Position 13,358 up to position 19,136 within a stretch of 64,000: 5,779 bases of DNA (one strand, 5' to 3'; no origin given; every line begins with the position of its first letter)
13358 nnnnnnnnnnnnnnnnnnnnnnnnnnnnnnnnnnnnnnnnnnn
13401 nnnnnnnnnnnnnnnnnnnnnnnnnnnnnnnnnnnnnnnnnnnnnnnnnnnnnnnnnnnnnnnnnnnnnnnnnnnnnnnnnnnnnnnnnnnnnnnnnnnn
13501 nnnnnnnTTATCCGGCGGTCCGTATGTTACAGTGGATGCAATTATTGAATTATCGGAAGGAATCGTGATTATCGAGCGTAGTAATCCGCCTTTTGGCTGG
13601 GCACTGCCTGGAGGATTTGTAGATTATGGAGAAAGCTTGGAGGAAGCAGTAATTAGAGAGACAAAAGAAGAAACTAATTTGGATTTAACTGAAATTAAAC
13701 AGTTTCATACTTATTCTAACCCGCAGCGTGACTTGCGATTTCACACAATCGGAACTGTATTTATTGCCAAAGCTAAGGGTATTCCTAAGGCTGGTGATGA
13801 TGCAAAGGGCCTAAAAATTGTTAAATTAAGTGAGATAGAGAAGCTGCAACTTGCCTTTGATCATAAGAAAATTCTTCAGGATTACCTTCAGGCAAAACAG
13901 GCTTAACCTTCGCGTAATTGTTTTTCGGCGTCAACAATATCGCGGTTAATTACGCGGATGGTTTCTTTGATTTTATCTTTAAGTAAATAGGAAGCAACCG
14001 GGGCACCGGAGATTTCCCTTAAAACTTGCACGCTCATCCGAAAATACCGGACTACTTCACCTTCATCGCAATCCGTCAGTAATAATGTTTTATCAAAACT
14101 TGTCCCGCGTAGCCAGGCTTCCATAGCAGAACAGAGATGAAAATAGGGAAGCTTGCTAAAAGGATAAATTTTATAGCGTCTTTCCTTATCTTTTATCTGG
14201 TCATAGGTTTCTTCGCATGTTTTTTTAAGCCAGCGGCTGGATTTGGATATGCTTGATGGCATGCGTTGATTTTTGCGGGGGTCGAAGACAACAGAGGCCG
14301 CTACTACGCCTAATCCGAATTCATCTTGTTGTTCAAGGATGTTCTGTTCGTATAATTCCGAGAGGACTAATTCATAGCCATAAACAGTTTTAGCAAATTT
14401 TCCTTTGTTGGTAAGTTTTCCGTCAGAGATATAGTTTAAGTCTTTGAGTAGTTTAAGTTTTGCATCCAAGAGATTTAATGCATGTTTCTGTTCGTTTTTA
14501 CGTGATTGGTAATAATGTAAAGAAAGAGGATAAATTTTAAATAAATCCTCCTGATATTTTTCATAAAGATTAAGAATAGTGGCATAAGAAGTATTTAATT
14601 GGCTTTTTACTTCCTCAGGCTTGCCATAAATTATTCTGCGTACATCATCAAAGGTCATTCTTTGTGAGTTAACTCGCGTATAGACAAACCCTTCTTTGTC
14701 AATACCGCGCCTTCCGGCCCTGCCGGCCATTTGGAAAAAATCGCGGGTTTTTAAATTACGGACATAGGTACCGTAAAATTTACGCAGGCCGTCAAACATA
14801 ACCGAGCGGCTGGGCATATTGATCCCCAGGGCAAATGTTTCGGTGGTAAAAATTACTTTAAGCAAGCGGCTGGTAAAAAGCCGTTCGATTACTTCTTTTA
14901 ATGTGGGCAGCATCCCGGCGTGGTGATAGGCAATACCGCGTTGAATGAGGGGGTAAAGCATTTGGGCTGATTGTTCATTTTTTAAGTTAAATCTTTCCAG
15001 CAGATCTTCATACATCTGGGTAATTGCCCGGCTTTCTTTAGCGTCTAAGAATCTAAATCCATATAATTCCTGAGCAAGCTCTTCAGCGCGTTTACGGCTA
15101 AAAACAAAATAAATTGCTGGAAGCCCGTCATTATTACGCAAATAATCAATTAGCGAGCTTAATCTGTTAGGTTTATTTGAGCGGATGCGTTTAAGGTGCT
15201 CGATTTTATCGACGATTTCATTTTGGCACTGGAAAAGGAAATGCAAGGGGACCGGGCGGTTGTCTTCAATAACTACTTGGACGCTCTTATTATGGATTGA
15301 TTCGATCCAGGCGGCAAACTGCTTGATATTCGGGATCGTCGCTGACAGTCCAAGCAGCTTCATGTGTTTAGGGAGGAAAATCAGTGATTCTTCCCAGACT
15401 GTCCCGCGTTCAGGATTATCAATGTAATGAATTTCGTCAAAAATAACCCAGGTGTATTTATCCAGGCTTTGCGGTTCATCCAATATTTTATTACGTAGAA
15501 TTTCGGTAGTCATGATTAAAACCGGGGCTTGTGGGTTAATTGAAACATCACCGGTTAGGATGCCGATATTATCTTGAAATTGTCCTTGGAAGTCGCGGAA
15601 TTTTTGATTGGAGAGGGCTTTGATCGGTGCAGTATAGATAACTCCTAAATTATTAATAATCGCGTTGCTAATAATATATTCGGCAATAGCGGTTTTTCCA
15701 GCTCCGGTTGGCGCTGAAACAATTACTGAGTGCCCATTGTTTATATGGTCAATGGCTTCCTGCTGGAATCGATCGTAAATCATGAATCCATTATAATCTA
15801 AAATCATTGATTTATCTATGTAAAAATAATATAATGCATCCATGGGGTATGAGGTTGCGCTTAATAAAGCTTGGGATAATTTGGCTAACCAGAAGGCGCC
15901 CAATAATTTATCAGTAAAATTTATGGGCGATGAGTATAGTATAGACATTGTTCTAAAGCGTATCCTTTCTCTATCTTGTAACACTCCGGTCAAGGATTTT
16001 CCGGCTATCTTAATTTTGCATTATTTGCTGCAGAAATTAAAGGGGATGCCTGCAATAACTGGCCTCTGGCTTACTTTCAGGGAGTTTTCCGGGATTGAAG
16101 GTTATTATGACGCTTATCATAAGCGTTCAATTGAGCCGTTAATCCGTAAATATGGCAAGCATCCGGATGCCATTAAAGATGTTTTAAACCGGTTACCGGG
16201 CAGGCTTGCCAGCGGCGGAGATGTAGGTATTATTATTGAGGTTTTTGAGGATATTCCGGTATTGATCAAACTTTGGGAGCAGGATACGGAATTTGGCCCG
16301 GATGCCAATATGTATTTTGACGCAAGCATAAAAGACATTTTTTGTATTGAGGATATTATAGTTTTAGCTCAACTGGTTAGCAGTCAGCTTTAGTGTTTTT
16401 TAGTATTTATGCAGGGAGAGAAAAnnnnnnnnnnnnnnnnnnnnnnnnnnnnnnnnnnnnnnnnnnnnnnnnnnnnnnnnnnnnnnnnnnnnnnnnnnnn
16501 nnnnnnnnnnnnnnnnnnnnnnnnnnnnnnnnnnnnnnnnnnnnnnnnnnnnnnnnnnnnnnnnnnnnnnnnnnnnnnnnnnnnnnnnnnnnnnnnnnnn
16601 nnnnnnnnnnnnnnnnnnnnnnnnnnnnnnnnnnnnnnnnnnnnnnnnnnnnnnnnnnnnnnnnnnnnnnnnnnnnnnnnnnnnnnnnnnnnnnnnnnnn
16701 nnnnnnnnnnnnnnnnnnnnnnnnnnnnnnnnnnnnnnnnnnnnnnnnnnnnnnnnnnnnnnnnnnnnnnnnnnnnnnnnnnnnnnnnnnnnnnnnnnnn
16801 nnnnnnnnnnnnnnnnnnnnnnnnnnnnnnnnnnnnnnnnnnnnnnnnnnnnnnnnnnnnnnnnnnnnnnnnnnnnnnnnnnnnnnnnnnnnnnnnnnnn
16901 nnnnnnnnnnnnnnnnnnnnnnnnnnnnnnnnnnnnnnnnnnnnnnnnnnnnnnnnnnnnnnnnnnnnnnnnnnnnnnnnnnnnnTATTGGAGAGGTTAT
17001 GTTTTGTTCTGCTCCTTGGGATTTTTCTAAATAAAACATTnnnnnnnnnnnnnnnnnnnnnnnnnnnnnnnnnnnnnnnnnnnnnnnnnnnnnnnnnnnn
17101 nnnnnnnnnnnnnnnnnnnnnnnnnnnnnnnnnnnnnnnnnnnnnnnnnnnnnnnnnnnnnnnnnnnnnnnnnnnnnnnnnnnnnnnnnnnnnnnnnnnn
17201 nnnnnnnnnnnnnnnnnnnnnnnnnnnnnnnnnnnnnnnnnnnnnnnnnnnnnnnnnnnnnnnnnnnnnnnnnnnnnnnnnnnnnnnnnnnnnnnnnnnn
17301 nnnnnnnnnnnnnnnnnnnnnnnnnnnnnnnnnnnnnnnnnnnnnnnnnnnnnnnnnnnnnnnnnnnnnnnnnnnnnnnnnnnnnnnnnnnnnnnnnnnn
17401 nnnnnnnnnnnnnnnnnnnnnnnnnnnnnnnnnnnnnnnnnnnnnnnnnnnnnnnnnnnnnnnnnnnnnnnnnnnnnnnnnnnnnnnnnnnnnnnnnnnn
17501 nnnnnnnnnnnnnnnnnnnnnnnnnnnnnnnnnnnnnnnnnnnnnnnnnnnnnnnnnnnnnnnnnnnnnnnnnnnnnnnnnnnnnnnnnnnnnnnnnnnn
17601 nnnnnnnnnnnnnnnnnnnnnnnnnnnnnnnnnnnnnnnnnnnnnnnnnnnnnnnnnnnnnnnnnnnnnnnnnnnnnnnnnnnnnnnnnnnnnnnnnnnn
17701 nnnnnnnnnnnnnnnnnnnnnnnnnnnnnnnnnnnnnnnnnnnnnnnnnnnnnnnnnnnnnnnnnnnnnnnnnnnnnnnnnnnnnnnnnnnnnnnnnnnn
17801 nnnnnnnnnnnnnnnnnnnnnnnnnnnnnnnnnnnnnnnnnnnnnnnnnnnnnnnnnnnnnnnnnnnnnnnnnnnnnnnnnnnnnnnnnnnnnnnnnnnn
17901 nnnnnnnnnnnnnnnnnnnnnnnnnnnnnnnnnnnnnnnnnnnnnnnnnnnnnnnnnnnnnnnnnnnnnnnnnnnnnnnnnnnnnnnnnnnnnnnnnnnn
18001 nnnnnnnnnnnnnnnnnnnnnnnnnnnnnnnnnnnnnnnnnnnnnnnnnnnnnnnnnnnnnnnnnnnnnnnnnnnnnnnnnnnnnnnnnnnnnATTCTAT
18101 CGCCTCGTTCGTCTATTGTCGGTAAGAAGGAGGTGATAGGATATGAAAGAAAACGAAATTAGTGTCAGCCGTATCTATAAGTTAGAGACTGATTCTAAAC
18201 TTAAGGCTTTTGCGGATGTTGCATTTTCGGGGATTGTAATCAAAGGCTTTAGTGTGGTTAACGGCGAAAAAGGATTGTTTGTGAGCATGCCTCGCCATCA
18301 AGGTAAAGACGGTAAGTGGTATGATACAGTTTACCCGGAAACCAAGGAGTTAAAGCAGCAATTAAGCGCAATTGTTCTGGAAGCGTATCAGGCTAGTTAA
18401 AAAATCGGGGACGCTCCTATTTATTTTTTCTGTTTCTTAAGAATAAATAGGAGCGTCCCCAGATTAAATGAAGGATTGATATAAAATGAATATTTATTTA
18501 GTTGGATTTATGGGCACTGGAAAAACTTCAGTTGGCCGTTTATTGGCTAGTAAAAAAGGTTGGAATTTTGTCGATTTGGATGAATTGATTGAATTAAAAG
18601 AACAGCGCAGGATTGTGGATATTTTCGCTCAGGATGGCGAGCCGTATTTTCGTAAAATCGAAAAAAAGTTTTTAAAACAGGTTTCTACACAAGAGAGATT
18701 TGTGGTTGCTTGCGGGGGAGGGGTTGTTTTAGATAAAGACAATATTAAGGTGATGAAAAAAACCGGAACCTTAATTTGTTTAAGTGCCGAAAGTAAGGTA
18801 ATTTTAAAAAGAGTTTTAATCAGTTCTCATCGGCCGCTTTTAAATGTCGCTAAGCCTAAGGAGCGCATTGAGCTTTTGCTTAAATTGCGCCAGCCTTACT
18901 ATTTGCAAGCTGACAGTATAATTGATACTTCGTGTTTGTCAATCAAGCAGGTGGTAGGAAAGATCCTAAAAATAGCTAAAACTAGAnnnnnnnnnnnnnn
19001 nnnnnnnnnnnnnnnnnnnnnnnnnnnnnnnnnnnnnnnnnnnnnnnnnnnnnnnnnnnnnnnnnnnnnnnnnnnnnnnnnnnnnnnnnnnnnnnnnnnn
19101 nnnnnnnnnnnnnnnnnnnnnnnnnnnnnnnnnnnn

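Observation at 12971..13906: Macro domain fused to a NUDIX hydrolase in a single polypeptide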

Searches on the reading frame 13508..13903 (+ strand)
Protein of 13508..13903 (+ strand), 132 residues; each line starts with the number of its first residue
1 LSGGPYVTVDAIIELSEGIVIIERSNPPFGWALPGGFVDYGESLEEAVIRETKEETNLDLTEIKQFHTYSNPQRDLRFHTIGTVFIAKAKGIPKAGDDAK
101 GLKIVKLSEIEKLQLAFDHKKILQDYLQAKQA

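Call 39: search_solved_structures(query=window:13508-13903:+, max_evalue=0.001, show_alignments=5)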
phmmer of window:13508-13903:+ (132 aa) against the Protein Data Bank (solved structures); distinct sequences matched with E-value up to 0.001: 25.
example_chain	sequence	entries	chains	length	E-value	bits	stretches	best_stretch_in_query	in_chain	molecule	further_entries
2yyh_A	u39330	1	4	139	2.8e-33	117.9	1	16-129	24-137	8-OXO-dGTPase domain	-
2fml_A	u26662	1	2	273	1.9e-15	60.3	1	19-107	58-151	MutT/nudix family protein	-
3i9x_A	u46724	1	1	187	2.6e-13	53.4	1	30-125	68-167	mutT/nudix family protein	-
2qjt_B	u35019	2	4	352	8.1e-12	48.5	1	6-113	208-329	Nicotinamide-nucleotide adenylyltransferase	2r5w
3gz8_A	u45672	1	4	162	2e-10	44.1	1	8-125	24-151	MutT/nudix family protein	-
2qjo_A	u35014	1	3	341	2.7e-10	43.6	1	6-127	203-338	Bifunctional NMN adenylyltransferase/Nudix hydrolase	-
3gz5_A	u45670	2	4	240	5.8e-10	42.5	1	17-125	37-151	MutT/nudix family protein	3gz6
3id9_A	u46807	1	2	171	3e-08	37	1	9-72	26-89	MutT/NUDIX family protein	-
1kt9_A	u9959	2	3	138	3.6e-06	30.3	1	20-63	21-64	Diadenosine Tetraphosphate Hydrolase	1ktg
3smd_A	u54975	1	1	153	1.3e-05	28.5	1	9-71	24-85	MutT/NUDIX family protein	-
3i7u_A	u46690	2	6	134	1.3e-05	28.5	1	18-130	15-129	AP4A hydrolase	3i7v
4v14_A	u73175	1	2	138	1.5e-05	28.3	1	30-79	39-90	MUTATOR MUTT PROTEIN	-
6ypb_A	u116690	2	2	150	1.8e-05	28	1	30-68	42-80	Geranyl diphosphate phosphohydrolase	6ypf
6fl4_A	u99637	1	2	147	2.4e-05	27.6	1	29-71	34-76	Nudix hydrolase 1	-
5gp0_E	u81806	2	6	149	2.4e-05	27.6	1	29-71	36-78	Nudix hydrolase 1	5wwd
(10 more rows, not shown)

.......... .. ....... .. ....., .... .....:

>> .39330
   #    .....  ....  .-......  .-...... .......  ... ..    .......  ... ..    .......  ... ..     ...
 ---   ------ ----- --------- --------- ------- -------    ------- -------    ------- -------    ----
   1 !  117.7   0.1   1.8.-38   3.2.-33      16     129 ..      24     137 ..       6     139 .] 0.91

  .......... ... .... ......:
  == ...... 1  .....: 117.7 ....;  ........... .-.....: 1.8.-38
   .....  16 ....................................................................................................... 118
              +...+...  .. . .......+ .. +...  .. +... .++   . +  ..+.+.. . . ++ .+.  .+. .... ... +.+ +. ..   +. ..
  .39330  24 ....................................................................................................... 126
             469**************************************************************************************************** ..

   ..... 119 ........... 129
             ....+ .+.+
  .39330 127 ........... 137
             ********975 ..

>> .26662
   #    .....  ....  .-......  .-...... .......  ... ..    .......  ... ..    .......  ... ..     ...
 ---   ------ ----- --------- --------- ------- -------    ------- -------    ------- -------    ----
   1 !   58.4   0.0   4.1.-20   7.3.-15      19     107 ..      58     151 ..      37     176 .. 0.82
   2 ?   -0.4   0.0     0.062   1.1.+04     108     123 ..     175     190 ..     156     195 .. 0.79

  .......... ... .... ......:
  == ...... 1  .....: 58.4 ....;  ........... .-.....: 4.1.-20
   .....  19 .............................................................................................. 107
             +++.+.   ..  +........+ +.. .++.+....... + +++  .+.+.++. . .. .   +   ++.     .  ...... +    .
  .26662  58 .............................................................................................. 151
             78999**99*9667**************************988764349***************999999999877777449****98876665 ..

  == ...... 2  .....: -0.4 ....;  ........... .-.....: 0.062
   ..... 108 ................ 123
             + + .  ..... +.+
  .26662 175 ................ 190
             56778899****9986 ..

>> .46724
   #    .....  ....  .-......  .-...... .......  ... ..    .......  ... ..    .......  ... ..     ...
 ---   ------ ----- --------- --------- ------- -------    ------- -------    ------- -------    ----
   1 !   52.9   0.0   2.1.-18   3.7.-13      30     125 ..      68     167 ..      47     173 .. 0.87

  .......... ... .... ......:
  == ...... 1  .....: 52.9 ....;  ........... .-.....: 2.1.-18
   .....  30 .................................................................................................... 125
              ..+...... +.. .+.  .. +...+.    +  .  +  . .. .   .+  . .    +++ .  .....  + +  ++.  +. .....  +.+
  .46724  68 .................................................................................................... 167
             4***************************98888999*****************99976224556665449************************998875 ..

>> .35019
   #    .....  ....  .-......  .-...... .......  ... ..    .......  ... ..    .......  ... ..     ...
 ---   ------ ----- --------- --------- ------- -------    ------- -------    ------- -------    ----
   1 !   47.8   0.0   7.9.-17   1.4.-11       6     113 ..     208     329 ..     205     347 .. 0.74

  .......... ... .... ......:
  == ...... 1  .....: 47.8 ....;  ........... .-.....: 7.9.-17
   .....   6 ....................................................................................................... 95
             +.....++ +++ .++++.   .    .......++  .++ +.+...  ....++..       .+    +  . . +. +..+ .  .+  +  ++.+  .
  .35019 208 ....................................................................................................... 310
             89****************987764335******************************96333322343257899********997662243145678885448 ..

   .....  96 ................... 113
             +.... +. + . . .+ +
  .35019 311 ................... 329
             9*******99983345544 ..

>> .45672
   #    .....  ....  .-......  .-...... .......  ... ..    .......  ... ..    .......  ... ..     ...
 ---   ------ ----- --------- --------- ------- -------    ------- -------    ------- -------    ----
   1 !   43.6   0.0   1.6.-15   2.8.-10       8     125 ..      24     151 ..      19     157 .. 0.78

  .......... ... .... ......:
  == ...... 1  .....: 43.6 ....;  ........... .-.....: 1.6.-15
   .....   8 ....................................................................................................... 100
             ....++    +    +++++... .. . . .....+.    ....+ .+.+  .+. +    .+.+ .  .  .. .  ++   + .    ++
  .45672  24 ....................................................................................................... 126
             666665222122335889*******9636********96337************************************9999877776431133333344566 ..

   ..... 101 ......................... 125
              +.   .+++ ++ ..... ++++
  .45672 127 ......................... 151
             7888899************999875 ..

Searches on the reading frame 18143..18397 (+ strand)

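Call 31: search_protein_families(library=pfam, proteins=[window:18143-18397:+], max_evalue=0.001)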
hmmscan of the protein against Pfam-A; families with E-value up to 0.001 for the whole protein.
window:18143-18397:+ (85 aa): 1 family
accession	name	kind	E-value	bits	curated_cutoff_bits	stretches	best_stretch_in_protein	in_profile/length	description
PF04026.17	SpoVG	-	1.3e-19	70.5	29.6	1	7-83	4-81/82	SpoVG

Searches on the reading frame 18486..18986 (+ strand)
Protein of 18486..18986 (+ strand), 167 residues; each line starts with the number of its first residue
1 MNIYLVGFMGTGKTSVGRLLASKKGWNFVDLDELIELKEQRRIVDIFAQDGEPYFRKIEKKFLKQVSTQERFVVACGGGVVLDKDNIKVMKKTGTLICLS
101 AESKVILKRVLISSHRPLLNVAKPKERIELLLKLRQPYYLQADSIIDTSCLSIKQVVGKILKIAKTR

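Call 31: search_protein_families(library=pfam, proteins=[window:18486-18986:+], max_evalue=0.001)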
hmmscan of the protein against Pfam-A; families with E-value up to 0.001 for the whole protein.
window:18486-18986:+ (167 aa): 2 families
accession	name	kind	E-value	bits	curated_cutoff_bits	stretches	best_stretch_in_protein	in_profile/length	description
PF01202.28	SKI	-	8.7e-43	146.6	22.1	1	9-162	1-156/159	Shikimate kinase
PF02224.24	Cytidylate_kin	-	6.7e-05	23.1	26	0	144-165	189-210/211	Cytidylate kinase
